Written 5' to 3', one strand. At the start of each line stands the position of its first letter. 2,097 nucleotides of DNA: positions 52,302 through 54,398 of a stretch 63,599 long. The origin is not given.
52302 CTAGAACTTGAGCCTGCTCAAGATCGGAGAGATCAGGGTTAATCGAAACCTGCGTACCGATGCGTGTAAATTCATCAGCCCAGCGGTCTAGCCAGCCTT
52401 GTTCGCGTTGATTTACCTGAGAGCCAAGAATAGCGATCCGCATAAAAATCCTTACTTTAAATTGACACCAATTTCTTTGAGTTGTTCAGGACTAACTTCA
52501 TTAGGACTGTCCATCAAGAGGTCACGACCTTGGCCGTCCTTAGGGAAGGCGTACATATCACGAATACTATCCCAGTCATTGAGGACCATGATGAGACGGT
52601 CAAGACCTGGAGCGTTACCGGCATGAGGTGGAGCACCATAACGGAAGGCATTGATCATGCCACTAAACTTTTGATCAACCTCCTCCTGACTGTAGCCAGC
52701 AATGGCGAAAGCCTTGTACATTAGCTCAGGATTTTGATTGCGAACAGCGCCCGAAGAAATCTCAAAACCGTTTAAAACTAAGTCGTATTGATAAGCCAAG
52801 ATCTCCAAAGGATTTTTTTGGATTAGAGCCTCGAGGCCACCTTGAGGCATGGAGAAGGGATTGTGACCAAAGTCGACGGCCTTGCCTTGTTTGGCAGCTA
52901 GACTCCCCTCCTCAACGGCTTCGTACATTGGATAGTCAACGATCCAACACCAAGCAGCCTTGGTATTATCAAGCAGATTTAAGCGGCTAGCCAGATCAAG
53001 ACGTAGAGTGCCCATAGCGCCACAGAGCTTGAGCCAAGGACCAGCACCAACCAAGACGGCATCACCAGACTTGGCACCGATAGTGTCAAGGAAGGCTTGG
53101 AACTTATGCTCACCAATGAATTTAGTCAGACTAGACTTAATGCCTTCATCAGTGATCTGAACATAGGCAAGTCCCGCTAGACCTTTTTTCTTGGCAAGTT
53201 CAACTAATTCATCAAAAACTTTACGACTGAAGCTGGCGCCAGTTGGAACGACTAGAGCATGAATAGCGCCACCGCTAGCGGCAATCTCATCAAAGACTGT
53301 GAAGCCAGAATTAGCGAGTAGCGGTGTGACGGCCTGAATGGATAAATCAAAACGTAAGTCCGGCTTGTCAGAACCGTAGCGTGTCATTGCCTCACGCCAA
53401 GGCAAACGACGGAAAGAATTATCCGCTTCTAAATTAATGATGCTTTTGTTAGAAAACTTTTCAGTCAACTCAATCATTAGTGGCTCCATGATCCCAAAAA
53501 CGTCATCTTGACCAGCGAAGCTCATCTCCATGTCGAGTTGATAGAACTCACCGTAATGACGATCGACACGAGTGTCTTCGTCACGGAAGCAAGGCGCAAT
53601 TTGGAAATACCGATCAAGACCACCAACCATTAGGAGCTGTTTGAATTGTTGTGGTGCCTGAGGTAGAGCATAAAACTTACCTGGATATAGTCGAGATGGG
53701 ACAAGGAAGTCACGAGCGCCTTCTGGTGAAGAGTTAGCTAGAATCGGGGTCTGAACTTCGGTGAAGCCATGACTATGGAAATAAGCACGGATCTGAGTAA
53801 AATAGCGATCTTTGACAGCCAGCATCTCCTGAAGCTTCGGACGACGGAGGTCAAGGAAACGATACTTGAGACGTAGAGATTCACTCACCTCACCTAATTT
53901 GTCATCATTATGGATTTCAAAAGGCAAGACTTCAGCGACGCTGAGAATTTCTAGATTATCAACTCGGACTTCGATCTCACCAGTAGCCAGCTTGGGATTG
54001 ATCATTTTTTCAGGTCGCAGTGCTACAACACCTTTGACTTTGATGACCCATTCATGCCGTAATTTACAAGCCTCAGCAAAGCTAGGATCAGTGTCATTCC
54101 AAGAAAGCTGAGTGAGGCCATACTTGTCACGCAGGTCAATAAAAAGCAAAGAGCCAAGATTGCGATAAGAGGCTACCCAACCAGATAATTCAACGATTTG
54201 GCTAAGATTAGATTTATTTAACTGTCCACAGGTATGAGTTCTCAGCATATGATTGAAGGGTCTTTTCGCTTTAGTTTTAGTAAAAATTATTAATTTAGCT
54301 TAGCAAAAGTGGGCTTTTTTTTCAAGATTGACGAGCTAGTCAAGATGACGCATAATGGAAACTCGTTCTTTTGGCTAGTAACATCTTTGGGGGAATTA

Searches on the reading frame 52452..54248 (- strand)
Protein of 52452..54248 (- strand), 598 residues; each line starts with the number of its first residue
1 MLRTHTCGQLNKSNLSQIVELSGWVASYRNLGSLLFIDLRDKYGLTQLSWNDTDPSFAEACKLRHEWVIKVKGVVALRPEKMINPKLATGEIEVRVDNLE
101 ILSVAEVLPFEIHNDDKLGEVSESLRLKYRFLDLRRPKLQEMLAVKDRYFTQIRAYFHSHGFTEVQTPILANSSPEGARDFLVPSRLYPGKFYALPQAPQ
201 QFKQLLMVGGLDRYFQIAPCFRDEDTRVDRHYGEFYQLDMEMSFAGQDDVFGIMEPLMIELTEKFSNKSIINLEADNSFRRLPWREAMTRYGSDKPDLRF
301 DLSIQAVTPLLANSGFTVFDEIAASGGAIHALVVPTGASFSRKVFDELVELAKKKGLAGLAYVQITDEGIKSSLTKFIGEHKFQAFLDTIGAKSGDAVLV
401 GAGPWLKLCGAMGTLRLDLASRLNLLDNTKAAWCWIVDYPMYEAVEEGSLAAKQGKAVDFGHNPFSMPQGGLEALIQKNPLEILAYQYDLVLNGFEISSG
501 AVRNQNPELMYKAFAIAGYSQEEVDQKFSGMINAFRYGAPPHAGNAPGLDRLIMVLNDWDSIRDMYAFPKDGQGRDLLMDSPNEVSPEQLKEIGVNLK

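Call 66: search_protein_families(library=pfam, proteins=[window:52452-54248:-], max_evalue=0.001)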
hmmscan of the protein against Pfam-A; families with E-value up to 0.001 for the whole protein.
window:52452-54248:- (598 aa): 3 families
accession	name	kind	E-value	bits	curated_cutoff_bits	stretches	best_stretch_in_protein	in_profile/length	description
PF00152.25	tRNA-synt_2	-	8.3e-105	350.7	25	1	123-571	2-307/308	tRNA synthetases class II (D, K and N)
PF02938.19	GAD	-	3.1e-22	79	23.4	1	319-412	1-95/95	GAD domain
PF01336.31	tRNA_anti-codon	-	1.1e-12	48.2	27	1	19-102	1-75/75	OB-fold nucleic acid binding domain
